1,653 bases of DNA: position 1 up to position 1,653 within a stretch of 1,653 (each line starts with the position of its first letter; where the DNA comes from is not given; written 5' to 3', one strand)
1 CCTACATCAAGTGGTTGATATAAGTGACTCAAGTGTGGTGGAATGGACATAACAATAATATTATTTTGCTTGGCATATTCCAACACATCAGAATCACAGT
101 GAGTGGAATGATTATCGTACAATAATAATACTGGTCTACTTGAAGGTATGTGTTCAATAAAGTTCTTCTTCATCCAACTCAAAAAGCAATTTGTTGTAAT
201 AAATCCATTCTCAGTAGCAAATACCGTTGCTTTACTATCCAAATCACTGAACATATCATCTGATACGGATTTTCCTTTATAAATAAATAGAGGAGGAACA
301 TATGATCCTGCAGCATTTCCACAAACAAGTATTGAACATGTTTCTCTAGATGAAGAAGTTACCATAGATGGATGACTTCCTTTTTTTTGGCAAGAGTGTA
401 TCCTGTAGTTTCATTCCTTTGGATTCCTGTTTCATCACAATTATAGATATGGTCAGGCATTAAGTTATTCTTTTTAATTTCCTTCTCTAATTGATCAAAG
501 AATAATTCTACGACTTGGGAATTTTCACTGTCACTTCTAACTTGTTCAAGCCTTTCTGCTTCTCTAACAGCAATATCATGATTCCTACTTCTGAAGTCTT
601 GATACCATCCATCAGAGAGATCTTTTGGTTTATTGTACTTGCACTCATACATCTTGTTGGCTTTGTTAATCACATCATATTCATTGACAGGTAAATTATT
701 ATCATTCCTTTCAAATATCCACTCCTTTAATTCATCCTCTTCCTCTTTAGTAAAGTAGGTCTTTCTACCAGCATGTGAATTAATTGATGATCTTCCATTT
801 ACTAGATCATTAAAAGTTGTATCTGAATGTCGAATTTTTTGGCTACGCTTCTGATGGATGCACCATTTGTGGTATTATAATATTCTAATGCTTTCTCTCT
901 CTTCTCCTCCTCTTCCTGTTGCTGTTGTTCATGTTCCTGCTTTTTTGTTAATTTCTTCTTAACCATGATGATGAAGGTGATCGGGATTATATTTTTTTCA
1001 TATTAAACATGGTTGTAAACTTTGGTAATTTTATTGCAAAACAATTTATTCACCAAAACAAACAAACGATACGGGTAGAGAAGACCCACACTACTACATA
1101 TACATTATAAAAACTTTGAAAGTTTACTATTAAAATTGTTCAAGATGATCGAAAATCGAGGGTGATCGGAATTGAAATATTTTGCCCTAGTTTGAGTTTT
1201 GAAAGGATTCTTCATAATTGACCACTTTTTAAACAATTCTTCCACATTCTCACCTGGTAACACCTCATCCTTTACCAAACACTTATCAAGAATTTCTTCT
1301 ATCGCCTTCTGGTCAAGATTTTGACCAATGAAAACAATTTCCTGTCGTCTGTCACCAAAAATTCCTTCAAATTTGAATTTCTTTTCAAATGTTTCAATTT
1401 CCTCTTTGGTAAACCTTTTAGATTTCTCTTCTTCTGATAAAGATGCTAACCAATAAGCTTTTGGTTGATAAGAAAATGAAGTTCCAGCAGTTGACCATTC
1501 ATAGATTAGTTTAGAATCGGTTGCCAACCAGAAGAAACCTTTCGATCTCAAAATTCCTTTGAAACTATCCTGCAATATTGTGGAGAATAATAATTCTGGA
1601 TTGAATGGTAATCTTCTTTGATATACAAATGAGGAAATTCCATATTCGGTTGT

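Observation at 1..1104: Pogo/Tigger-like DNA transposon inserted immediately downstream, on the same strand, of a COG0523 metallochaperone gene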

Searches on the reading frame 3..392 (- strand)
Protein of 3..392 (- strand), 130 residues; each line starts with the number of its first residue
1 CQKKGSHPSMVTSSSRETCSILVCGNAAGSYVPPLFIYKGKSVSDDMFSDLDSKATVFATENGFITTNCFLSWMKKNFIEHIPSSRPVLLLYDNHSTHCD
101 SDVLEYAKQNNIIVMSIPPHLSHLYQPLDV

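Call 4: search_protein_families(library=pfam, proteins=[window:3-392:-], max_evalue=0.1)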
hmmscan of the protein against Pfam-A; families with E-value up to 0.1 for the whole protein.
seq(130 aa): 2 families
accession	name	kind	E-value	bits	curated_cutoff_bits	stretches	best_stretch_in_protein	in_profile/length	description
PF03184.25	DDE_1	-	9.9e-17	61.5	22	1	17-130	2-120/177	DDE superfamily endonuclease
PF13358.12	DDE_3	-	2.2e-05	24.8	28.6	1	54-124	48-119/146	DDE superfamily endonuclease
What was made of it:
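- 3..386 (-): Transposase segment 3 (frame -2): the DDE_1 core with the second Asp (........, codon 116-114) and the third Asp (QPLDV, codon 8-6). The rest of the protein and the 3' end of the element lie beyond the window. Pfam PF03184, E 9.9e-17 (call 4).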

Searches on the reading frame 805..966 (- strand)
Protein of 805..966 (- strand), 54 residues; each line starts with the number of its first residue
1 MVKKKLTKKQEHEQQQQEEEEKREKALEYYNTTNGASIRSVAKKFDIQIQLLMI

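Call 4: search_protein_families(library=pfam, proteins=[window:805-966:-], max_evalue=0.1)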
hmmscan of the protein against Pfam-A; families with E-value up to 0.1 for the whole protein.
seq(54 aa): 0 families

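Call 46: find_encoding_contigs(protein=window:805-966:-, flank=10000)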
Protein seq(54 aa) (54 aa): no gene with exactly this product is on record in the collection.

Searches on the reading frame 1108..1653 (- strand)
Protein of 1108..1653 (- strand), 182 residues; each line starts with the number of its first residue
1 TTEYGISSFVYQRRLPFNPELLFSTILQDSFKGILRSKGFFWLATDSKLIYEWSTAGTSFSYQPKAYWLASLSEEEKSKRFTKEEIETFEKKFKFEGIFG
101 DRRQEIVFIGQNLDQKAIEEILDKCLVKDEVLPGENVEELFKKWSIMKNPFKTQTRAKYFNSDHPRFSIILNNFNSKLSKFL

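Call 4: search_protein_families(library=pfam, proteins=[window:1108-1653:-], max_evalue=0.1)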
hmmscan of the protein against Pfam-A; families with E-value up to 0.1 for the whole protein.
seq(182 aa): 1 family
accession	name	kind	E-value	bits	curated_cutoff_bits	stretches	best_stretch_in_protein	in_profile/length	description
PF07683.19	CobW_C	-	7.9e-23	80.6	22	1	6-126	1-94/94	Cobalamin synthesis protein cobW C-terminal domain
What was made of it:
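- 1190..1653 (-): Native 3' part of a CobW/COG0523-type gene (155 codons). The CobW_C domain covers about 1638-1275. The last native residues are ............ Pfam PF07683, E 7.9e-23 (call 4).
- Checked: A CobW_C domain (PF07683, E 7.9e-23, call 4) is read on the minus strand from 1653 to a TAA at 1107-1105.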

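Call 7: find_homologous_proteins(query=window:1108-1653:-)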
Query seq(182 aa) (182 aa): 790 proteins with E <= 0.001 among 873 candidates; the best 120 are listed.
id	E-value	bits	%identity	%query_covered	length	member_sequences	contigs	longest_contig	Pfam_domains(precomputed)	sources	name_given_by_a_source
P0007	4.4e-42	162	51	84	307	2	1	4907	PF02492.26,PF07683.20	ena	-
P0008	3.0e-27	114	40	88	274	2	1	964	PF02492.26,PF07683.20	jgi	jgi:G3E family GTPase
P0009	2.3e-25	108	43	86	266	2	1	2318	PF02492.26,PF07683.20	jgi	jgi:G3E family GTPase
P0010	6.6e-25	106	39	91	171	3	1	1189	PF07683.20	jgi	jgi:G3E family GTPase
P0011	5.1e-24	103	44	75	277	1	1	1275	PF02492.26,PF07683.20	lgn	-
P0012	1.4e-23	102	41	84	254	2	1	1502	PF02492.26,PF07683.20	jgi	jgi:G3E family GTPase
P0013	1.6e-23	102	40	83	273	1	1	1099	PF02492.26,PF07683.20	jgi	jgi:G3E family GTPase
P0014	2.0e-23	101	44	83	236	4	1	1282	PF02492.26,PF07683.20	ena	-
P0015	2.1e-23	101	41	83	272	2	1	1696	PF02492.26,PF07683.20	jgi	jgi:G3E family GTPase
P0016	2.3e-23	101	39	90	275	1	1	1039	PF02492.26,PF07683.20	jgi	jgi:G3E family GTPase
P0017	2.5e-23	101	39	84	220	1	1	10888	PF07683.20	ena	-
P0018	2.7e-23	101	45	71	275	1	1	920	PF02492.26,PF07683.20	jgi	jgi:G3E family GTPase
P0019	2.8e-23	101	45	71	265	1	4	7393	PF02492.26,PF07683.20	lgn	-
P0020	2.8e-23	101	38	83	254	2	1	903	PF07683.20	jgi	jgi:hypothetical protein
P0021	3.2e-23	101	43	82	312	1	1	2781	PF02492.26,PF07683.20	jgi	-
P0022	4.5e-23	100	40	86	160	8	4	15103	PF07683.20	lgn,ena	-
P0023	6.0e-23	100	43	70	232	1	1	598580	PF07683.20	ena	-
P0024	6.4e-23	100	39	86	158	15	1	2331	PF07683.20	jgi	jgi:G3E family GTPase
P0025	7.1e-23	100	42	77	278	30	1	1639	PF02492.26,PF07683.20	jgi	jgi:G3E family GTPase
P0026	7.8e-23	99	45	69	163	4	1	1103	PF07683.20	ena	-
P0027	9.1e-23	99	36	83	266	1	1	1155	PF02492.26,PF07683.20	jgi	jgi:G3E family GTPase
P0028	1.2e-22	99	40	84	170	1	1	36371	PF07683.20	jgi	jgi:G3E family GTPase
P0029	1.2e-22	99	42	84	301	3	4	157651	PF02492.26,PF07683.20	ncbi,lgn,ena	-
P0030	1.4e-22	99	44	73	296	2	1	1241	PF02492.26,PF07683.20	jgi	jgi:G3E family GTPase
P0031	1.6e-22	98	42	77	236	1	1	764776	PF07683.20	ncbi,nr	ncbi:MAG: GTP-binding protein [Chloroherpetonaceae bacterium]|nr:GTP-binding protein [Chloroherpeton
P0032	1.9e-22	98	41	80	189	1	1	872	PF07683.20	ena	-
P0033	2.1e-22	98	41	83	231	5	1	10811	PF07683.20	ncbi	-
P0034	2.1e-22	98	39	86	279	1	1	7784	PF02492.26,PF07683.20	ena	-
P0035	2.6e-22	98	39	83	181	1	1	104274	PF07683.20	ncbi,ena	-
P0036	2.6e-22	98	42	83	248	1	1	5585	PF07683.20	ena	-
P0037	2.7e-22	98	43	83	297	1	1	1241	PF02492.26,PF07683.20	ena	-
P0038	3.2e-22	97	42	83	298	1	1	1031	PF02492.26,PF07683.20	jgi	jgi:G3E family GTPase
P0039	6.7e-22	96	40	85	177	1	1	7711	PF07683.20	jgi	jgi:G3E family GTPase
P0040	8.0e-22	96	45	70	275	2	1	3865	PF02492.26,PF07683.20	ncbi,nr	ncbi:MAG: GTP-binding protein, partial [Blastocatellia bacterium]|nr:GTP-binding protein [Blastocate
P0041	9.1e-22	96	41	87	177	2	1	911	PF07683.20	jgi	jgi:G3E family GTPase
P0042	9.4e-22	96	40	84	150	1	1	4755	PF07683.20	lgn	-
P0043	1.0e-21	96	42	83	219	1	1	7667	PF07683.20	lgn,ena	-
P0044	1.5e-21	95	40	83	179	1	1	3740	PF07683.20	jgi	jgi:G3E family GTPase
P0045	1.6e-21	95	44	70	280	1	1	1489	PF07683.20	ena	-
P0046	1.7e-21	95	39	70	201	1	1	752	PF07683.20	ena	-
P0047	2.0e-21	95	39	83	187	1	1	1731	PF07683.20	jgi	-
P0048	2.7e-21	94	40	83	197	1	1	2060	PF07683.20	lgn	-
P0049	2.8e-21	94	39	83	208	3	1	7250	PF07683.20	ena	-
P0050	4.8e-21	94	41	74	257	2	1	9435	PF02492.26,PF07683.20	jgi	jgi:G3E family GTPase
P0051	4.9e-21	94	39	83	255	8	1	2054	PF07683.20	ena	-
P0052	5.3e-21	93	41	83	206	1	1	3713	PF07683.20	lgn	-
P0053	5.9e-21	93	39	86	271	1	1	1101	PF02492.26,PF07683.20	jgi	jgi:G3E family GTPase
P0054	6.1e-21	93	36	83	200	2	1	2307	PF07683.20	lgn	-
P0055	7.1e-21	93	41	85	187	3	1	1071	PF07683.20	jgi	jgi:G3E family GTPase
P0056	9.3e-21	93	38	84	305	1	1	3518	PF02492.26,PF07683.20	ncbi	ncbi:MAG: GTP-binding protein, partial [Planctomycetota bacterium]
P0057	9.4e-21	93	40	81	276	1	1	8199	PF02492.26,PF07683.20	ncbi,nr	ncbi:MAG: GTP-binding protein, partial [Planctomycetes bacterium]|nr:GTP-binding protein [Planctomyc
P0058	1.0e-20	93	39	83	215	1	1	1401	PF07683.20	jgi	jgi:G3E family GTPase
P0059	1.0e-20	93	39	84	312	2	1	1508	PF02492.26,PF07683.20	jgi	jgi:G3E family GTPase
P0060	1.3e-20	92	41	77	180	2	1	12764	PF07683.20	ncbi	ncbi:MAG: GTP-binding protein, partial [Pseudomonadota bacterium]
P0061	1.4e-20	92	44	71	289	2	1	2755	PF02492.26,PF07683.20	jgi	jgi:G3E family GTPase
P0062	1.5e-20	92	43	71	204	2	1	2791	PF07683.20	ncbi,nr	ncbi:MAG: GTP-binding protein, partial [Hyphomicrobiales bacterium]|nr:GTP-binding protein [Hyphomic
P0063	1.6e-20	92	37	84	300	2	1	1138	PF02492.26,PF07683.20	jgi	jgi:G3E family GTPase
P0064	1.7e-20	92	39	82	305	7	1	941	PF02492.26,PF07683.20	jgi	jgi:G3E family GTPase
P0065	1.7e-20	92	38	83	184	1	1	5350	PF07683.20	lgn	-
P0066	2.1e-20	91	43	70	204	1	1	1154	PF07683.20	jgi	jgi:G3E family GTPase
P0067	2.3e-20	91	37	84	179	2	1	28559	PF07683.20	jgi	jgi:G3E family GTPase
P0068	2.5e-20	91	37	85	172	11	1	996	PF07683.20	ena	-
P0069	2.8e-20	91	35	84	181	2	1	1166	PF07683.20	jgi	jgi:G3E family GTPase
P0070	2.9e-20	91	38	80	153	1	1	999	PF07683.20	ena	-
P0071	3.0e-20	91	41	71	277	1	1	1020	PF02492.26,PF07683.20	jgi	jgi:G3E family GTPase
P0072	3.7e-20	91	37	87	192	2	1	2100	PF07683.20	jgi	jgi:G3E family GTPase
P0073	3.9e-20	91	40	83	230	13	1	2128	PF02492.26,PF07683.20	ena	-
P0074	4.1e-20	91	38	83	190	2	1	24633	PF07683.20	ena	-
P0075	4.1e-20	91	38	81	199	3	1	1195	PF07683.20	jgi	jgi:G3E family GTPase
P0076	5.2e-20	90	43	71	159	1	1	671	PF07683.20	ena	-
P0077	5.8e-20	90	35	84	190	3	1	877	PF07683.20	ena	-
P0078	5.9e-20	90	40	82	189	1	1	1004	PF07683.20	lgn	-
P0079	6.1e-20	90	38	87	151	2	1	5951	PF07683.20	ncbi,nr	ncbi:MAG: GTP-binding protein, partial [Litoreibacter sp.]|nr:GTP-binding protein [Litoreibacter sp.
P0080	6.1e-20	90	38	83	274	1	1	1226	PF02492.26,PF07683.20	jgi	jgi:G3E family GTPase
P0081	6.5e-20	90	40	83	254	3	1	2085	PF02492.26,PF07683.20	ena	-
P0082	6.8e-20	90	38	86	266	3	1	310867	PF02492.26,PF07683.20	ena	-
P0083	7.6e-20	90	43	73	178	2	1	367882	PF07683.20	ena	-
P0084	7.9e-20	90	38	84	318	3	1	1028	PF02492.26,PF07683.20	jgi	jgi:G3E family GTPase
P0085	8.6e-20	89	37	90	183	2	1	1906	PF07683.20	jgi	jgi:G3E family GTPase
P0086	8.7e-20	89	33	81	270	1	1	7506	PF07683.20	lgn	-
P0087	8.9e-20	89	37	86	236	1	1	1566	PF07683.20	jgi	jgi:G3E family GTPase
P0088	9.1e-20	89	42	83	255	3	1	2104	PF07683.20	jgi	-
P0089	9.8e-20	89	41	75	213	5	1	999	PF07683.20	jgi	-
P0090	1.1e-19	89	37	85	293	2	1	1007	PF02492.26,PF07683.20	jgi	jgi:G3E family GTPase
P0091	1.1e-19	89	38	83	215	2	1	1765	PF07683.20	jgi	jgi:G3E family GTPase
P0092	1.1e-19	89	39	85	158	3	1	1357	PF07683.20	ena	-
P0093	1.3e-19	89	40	63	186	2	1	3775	PF07683.20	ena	-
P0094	1.3e-19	89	38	84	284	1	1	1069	PF02492.26,PF07683.20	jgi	jgi:G3E family GTPase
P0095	1.3e-19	89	33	81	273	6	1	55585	PF07683.20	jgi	jgi:hypothetical protein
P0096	1.4e-19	89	40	75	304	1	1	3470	PF02492.26,PF07683.20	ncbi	ncbi:MAG: GTP-binding protein, partial [Pseudomonadota bacterium]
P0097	1.6e-19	89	39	71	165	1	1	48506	PF07683.20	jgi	jgi:G3E family GTPase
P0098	1.7e-19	89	40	84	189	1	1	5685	PF07683.20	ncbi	ncbi:MAG: GTP-binding protein, partial [Pseudomonadota bacterium]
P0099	1.7e-19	89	39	86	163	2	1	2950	PF07683.20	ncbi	ncbi:MAG: GTP-binding protein, partial [Martelella sp.]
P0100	1.7e-19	89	42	71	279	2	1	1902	PF02492.26,PF07683.20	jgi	-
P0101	1.7e-19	88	34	95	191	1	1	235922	PF07683.20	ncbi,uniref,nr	ncbi:GTP-binding protein [Ktedonobacter robiniae]|uniref:CobW C-terminal domain-containing protein n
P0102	1.8e-19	88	35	82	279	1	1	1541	PF07683.20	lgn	-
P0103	1.9e-19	88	38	86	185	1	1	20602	PF07683.20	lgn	-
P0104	1.9e-19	88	35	83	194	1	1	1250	PF07683.20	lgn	-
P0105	1.9e-19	88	39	71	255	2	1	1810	PF02492.26,PF07683.20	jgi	jgi:G3E family GTPase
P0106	2.0e-19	88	38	84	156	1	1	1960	PF07683.20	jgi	jgi:G3E family GTPase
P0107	2.2e-19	88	39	83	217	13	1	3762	PF07683.20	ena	-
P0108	2.2e-19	88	38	82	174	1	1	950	PF07683.20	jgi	-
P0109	2.4e-19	88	37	83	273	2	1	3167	PF02492.26,PF07683.20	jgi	jgi:G3E family GTPase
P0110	2.6e-19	88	41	71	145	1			PF07683.20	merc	-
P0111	3.2e-19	88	39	80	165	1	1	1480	PF07683.20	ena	-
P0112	3.6e-19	87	38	71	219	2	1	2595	PF07683.20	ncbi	ncbi:MAG: CobW/P47K family protein, partial [Pseudomonadota bacterium]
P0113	3.7e-19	87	37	80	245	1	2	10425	PF07683.20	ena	-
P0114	3.8e-19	87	45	69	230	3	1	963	PF07683.20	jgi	jgi:G3E family GTPase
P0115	4.0e-19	87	37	87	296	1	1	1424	PF02492.26,PF07683.20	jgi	jgi:G3E family GTPase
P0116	4.1e-19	87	40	69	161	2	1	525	PF07683.20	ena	-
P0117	4.1e-19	87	41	71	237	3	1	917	PF07683.20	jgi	jgi:G3E family GTPase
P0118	4.2e-19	87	37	87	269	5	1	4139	PF02492.26,PF07683.20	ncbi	ncbi:MAG: GTP-binding protein, partial [Pseudomonadota bacterium]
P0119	4.3e-19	87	45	69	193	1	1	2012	PF07683.20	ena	-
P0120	4.4e-19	87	41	78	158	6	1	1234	PF07683.20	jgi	jgi:G3E family GTPase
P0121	4.5e-19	87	41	83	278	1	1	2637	PF07683.20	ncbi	ncbi:MAG: GTP-binding protein, partial [Pseudomonadota bacterium]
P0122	4.6e-19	87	37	84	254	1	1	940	PF07683.20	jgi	jgi:G3E family GTPase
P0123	5.0e-19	87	40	84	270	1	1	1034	PF02492.26,PF07683.20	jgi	jgi:G3E family GTPase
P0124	5.0e-19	87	38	87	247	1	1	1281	PF07683.20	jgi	jgi:G3E family GTPase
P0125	5.2e-19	87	37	86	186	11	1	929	PF07683.20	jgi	jgi:G3E family GTPase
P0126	5.3e-19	87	36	86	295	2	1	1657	PF02492.26,PF07683.20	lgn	-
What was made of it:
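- On COG0523 / CobW-type G3E GTPase (upstream gene): 790 homologs, many with PF02492 plus PF07683 (call 7).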

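Call 9: find_encoding_contigs(protein=P0007, flank=10000)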
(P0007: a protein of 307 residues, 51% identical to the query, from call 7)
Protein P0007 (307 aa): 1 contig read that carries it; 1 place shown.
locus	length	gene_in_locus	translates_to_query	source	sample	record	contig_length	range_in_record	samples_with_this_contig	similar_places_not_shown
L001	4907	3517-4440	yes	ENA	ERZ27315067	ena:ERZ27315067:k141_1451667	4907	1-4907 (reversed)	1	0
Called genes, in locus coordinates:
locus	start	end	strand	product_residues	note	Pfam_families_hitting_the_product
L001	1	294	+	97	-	?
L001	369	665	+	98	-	PF13919:ASXH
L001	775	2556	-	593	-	PF07724:AAA_2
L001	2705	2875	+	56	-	-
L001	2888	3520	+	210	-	PF07719:TPR_2 (faint), PF13181:TPR_8 (faint), PF13414:TPR_11 (faint), PF00515:TPR_1 (weak), PF02492:cobW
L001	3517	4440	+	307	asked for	PF02492:cobW, PF07683:CobW_C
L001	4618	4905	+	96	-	?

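Call 47: find_encoding_contigs(protein=window:1108-1653:-, flank=10000)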
Protein seq(182 aa) (182 aa): no gene with exactly this product is on record in the collection.
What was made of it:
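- The contig could not be found in the look-up collection (calls 46, 47).
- Tried and rejected: Two queries, neither on record (calls 46, 47).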

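Call 61: search_protein_families(library=pfam, proteins=[L001:369-665:+, L001:775-2556:-, L001:2705-2875:+, L001:2888-3520:+, L001:4618-4905:+], max_evalue=0.01)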
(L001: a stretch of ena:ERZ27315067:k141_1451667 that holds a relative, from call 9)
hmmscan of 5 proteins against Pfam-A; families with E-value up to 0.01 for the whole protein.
L001:369-665:+ (98 aa): 2 families
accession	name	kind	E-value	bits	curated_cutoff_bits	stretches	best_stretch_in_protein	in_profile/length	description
PF13919.11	ASXH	-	1.1e-07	32.4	25.8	1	2-80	24-102/130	Asx homology domain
PF16550.10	RPN13_C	-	0.006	17.2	39.3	1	4-72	18-87/112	UCH-binding domain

L001:775-2556:- (593 aa): 5 families
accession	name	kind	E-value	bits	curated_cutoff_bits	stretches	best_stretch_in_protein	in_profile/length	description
PF07724.20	AAA_2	-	7.8e-08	33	27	1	183-290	5-111/166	AAA domain (Cdc48 subfamily)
PF07728.20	AAA_5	-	0.0005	20.5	22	1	184-298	2-110/139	AAA domain (dynein-related subfamily)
PF14532.12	Sigma54_activ_2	-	0.00098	19.8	25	1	170-292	12-104/138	Sigma-54 interaction domain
PF13401.12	AAA_22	-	0.0013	19.5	27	1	183-279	7-109/130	AAA domain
PF00004.35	AAA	-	0.0034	18.2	21.2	0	185-234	2-54/131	ATPase family associated with various cellular activities (AAA)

L001:2705-2875:+ (56 aa): 8 families
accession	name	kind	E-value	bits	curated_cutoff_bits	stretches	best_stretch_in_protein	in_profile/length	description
PF00515.34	TPR_1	-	7.1e-06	26.1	27.8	1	16-44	6-34/34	Tetratricopeptide repeat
PF07719.23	TPR_2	-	1.1e-05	25.6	27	1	12-44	2-34/34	Tetratricopeptide repeat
PF13414.12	TPR_11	-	4.2e-05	23.6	26.8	1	19-45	2-28/42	TPR repeat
PF13428.12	TPR_14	-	0.0006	20.7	23.5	1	14-52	4-42/44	Tetratricopeptide repeat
PF13431.12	TPR_17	-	0.00098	19.7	24.4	0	34-52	2-20/34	Tetratricopeptide repeat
PF13176.12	TPR_7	-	0.0011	19.3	27.9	1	15-44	3-34/36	Tetratricopeptide repeat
PF13432.12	TPR_16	-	0.0021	18.9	32.7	1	16-47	2-34/65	Tetratricopeptide repeat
PF13181.12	TPR_8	-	0.0096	16.5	25.7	0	16-43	6-33/34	Tetratricopeptide repeat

L001:2888-3520:+ (210 aa): 14 families
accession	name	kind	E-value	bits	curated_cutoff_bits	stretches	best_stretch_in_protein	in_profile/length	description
PF02492.25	cobW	-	8.5e-18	65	20.7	1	108-167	1-55/180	CobW/HypB/UreG, nucleotide-binding domain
PF00515.34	TPR_1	-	9.9e-13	47.8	27.8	2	34-65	3-34/34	Tetratricopeptide repeat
PF13181.12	TPR_8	-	1e-09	38.2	25.7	1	33-65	2-34/34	Tetratricopeptide repeat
PF07719.23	TPR_2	-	1.1e-09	38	27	1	34-65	3-34/34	Tetratricopeptide repeat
PF13414.12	TPR_11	-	1e-05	25.6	26.8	0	41-66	3-28/42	TPR repeat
PF14559.12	TPR_19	-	0.00049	20.8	25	0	13-74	6-67/68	Tetratricopeptide repeat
PF25199.1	nSTAND_NTPase5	-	0.0019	18.5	34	1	102-129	36-63/145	Novel STAND NTPase 5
PF01637.24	ATPase_2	-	0.0026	18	33.2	1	98-167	11-79/225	ATPase domain predominantly from Archaea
PF03205.20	MobB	-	0.0042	17.4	26.6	1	112-150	4-44/133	Molybdopterin guanine dinucleotide synthesis protein B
PF13428.12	TPR_14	-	0.0068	17.4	23.5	0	37-67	6-36/44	Tetratricopeptide repeat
PF00005.33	ABC_tran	-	0.0079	17.2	25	0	110-159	14-70/137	ABC transporter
PF13431.12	TPR_17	-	0.0084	16.7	24.4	0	22-53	3-34/34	Tetratricopeptide repeat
PF12729.13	4HB_MCP_1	-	0.0084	16.1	27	0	37-90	126-177/181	Four helix bundle sensory module for signal transduction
PF02367.23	TsaE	-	0.0091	16.4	26.6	0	108-131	22-45/128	Threonylcarbamoyl adenosine biosynthesis protein TsaE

L001:4618-4905:+ (96 aa): 0 families
